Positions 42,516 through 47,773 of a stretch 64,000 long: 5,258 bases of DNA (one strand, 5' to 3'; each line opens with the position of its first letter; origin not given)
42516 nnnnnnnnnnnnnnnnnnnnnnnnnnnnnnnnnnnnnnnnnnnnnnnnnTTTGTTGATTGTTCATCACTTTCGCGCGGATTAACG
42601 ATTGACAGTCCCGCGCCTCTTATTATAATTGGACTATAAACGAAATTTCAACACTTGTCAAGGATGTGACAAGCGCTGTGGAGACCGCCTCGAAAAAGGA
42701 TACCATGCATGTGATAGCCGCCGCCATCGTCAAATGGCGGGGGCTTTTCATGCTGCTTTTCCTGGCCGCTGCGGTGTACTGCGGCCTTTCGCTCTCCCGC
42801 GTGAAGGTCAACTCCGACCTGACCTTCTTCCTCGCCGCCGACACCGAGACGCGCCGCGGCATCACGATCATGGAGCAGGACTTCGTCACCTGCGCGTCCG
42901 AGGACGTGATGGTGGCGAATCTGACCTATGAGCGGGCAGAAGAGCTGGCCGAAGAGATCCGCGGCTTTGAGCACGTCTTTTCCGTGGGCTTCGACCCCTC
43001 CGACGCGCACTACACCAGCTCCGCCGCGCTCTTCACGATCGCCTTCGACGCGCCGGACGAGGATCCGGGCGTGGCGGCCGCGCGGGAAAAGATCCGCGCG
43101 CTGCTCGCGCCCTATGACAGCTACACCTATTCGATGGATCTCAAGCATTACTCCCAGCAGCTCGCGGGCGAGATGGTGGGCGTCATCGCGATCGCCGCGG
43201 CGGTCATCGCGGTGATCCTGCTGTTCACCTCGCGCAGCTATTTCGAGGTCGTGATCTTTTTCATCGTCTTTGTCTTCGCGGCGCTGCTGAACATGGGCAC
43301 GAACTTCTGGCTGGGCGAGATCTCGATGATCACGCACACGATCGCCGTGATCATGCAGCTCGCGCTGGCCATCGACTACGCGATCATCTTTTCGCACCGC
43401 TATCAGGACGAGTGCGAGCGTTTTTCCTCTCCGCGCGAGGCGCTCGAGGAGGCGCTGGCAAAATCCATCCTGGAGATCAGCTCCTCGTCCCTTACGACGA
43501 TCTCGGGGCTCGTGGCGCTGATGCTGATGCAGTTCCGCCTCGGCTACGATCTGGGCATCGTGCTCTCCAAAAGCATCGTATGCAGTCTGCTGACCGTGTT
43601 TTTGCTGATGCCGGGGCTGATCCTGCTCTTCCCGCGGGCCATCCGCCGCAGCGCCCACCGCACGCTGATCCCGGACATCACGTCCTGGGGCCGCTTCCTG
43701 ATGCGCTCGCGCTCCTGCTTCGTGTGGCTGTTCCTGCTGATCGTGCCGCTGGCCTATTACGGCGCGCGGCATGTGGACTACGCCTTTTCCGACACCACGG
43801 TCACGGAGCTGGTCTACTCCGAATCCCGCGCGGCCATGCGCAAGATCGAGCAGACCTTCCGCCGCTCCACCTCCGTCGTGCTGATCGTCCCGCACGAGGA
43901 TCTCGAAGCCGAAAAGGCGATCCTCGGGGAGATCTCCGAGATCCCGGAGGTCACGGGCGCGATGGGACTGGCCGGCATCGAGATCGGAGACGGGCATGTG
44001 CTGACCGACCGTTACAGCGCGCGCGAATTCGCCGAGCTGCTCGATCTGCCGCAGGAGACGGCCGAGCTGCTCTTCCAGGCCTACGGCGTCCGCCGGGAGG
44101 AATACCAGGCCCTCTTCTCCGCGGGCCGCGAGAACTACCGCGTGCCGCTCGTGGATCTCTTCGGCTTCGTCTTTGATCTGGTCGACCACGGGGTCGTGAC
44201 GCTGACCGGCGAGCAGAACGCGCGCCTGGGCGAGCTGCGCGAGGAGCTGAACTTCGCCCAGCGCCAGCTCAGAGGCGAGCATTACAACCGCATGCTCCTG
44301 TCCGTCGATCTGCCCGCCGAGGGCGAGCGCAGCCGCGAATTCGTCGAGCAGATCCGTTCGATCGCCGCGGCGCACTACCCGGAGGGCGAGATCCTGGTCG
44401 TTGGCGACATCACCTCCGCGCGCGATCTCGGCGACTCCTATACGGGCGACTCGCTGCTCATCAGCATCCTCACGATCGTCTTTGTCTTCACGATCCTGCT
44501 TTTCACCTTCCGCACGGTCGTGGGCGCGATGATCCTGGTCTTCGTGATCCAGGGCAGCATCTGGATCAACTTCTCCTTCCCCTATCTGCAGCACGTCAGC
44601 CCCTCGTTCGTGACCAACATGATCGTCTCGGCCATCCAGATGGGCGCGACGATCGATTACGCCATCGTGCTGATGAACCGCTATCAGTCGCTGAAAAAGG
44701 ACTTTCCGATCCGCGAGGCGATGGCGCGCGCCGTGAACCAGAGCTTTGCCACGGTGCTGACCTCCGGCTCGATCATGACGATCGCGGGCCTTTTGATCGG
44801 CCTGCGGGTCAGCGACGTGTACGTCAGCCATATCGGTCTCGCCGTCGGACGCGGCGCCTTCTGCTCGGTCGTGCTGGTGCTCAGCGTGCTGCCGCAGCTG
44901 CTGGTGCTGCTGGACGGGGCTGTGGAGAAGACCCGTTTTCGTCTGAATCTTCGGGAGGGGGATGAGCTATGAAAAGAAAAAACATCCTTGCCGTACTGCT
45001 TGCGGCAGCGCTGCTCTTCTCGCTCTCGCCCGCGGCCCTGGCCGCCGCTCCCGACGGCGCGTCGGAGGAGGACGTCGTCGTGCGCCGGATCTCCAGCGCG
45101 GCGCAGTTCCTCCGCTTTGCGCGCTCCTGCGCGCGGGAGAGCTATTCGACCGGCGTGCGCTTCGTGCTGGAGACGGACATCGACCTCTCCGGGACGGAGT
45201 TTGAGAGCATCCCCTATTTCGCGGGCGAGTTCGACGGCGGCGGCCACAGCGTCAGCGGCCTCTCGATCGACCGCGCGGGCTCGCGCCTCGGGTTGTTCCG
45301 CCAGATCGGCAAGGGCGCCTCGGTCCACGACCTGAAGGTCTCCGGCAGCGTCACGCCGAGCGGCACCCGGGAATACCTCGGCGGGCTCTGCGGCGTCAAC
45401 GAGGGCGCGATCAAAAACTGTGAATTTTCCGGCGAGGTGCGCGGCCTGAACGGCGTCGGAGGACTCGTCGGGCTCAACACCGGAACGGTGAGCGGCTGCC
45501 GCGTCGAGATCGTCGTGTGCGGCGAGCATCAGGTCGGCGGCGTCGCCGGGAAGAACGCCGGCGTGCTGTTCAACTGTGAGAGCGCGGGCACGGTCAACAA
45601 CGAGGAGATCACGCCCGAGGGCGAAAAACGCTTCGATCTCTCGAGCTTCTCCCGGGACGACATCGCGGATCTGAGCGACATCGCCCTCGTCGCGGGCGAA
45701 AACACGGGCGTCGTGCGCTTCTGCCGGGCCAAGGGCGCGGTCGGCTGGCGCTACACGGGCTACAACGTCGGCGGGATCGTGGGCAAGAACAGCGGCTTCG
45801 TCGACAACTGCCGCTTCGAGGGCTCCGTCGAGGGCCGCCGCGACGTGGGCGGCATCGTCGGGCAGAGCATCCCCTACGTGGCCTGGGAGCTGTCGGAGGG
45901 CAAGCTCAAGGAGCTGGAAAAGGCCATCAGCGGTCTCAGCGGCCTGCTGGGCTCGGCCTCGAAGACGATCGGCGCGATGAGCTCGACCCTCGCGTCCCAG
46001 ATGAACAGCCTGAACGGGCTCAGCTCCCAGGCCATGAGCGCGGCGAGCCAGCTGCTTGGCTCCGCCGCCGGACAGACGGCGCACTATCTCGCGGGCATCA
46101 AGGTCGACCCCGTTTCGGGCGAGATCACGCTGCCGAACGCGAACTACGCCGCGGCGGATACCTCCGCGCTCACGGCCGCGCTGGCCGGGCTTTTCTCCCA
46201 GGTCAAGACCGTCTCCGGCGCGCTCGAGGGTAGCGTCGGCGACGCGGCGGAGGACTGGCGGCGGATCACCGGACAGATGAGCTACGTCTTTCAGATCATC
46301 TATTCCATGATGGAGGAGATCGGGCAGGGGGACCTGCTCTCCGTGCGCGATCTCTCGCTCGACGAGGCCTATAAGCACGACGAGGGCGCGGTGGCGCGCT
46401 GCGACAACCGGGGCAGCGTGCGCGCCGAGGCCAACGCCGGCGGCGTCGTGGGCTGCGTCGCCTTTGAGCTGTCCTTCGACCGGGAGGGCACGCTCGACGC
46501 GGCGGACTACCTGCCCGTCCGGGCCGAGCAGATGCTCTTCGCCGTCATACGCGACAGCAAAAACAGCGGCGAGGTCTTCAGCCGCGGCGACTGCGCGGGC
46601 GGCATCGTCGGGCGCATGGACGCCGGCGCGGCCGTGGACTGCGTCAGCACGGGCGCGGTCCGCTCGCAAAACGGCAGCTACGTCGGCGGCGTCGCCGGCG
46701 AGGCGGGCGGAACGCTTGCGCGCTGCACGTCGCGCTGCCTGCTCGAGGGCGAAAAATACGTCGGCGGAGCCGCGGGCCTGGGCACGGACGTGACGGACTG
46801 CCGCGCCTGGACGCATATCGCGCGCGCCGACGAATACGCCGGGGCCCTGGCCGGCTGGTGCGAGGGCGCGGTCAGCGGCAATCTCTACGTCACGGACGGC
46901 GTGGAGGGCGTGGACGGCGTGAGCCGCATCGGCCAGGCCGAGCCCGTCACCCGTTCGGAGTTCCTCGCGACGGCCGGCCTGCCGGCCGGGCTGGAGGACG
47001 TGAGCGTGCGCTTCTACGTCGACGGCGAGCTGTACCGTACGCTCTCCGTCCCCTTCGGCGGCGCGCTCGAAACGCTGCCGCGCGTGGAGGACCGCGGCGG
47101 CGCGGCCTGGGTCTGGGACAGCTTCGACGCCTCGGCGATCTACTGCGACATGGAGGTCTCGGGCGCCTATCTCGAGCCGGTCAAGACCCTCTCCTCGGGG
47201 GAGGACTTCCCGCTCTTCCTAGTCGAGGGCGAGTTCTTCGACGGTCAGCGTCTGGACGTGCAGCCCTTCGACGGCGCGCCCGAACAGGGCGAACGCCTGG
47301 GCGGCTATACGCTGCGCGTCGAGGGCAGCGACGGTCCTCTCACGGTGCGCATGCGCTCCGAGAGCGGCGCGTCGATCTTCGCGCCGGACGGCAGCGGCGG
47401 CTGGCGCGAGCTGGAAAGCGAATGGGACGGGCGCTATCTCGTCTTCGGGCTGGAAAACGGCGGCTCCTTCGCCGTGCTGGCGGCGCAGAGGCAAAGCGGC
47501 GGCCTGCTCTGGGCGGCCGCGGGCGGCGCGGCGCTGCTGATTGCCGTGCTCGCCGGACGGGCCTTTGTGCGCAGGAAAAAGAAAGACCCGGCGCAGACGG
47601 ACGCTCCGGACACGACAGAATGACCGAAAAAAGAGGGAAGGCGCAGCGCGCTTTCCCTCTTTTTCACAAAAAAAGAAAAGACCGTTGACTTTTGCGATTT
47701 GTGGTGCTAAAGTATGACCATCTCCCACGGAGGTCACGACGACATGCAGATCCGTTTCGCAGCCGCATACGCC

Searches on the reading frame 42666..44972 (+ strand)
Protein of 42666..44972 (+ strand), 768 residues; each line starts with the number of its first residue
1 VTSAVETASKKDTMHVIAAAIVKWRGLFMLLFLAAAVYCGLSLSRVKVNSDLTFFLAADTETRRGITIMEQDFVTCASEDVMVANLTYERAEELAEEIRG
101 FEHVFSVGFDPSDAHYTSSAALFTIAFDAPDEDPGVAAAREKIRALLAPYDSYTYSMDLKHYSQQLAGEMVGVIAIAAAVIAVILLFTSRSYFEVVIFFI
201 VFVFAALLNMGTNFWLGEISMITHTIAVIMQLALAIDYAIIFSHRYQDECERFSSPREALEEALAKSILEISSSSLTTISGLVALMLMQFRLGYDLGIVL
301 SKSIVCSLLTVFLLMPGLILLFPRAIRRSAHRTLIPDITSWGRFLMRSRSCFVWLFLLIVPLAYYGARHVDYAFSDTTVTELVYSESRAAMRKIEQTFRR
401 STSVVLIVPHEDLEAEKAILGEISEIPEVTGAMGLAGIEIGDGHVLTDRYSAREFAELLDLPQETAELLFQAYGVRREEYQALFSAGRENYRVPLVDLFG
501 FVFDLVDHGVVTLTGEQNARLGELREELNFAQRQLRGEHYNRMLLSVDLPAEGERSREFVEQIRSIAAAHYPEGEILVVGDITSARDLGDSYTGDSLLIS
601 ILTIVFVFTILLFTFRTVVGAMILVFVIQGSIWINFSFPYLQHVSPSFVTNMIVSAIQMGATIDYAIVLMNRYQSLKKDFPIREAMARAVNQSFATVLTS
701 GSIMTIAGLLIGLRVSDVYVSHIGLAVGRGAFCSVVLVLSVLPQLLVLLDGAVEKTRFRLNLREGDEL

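Call 51: search_protein_families(library=pfam, proteins=[window:42666-44972:+], max_evalue=0.00001)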
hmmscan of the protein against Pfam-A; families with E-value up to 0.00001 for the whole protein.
window:42666-44972:+ (768 aa): 1 family
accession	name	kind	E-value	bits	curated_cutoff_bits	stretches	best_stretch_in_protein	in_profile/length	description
PF03176.21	MMPL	-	2.1e-42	145.7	20.5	2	542-749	89-302/333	MMPL family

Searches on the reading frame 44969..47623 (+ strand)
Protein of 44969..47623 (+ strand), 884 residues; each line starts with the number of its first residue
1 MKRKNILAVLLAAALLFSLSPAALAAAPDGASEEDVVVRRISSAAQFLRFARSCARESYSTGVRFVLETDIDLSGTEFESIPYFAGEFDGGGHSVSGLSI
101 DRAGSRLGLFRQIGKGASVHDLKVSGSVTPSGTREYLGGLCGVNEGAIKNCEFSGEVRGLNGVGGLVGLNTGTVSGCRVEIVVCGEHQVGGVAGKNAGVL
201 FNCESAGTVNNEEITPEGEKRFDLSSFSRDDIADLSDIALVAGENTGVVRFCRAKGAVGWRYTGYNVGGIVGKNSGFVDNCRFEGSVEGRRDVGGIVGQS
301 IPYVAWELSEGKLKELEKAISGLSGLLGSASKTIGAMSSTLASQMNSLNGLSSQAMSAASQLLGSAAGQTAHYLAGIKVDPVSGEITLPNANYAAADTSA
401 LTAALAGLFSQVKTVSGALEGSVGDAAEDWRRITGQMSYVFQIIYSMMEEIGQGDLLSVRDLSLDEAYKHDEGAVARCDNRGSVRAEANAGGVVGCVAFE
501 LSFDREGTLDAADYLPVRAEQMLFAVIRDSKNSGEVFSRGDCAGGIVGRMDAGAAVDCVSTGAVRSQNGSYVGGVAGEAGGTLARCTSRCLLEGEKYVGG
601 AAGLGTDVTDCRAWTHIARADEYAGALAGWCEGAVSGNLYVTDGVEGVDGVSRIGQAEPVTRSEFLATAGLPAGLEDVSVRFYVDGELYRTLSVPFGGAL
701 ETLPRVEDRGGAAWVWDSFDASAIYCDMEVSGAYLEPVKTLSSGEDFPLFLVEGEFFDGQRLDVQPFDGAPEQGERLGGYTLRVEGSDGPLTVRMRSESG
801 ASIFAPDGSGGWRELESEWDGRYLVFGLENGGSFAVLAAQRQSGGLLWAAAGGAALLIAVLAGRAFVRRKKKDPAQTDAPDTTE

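Call 51: search_protein_families(library=pfam, proteins=[window:44969-47623:+], max_evalue=0.00001)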
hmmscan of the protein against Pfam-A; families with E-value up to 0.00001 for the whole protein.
window:44969-47623:+ (884 aa): 1 family
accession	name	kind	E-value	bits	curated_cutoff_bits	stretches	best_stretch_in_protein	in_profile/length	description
PF07581.17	Glug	-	1.5e-12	47.5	20.5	0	135-157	3-27/28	The GLUG motif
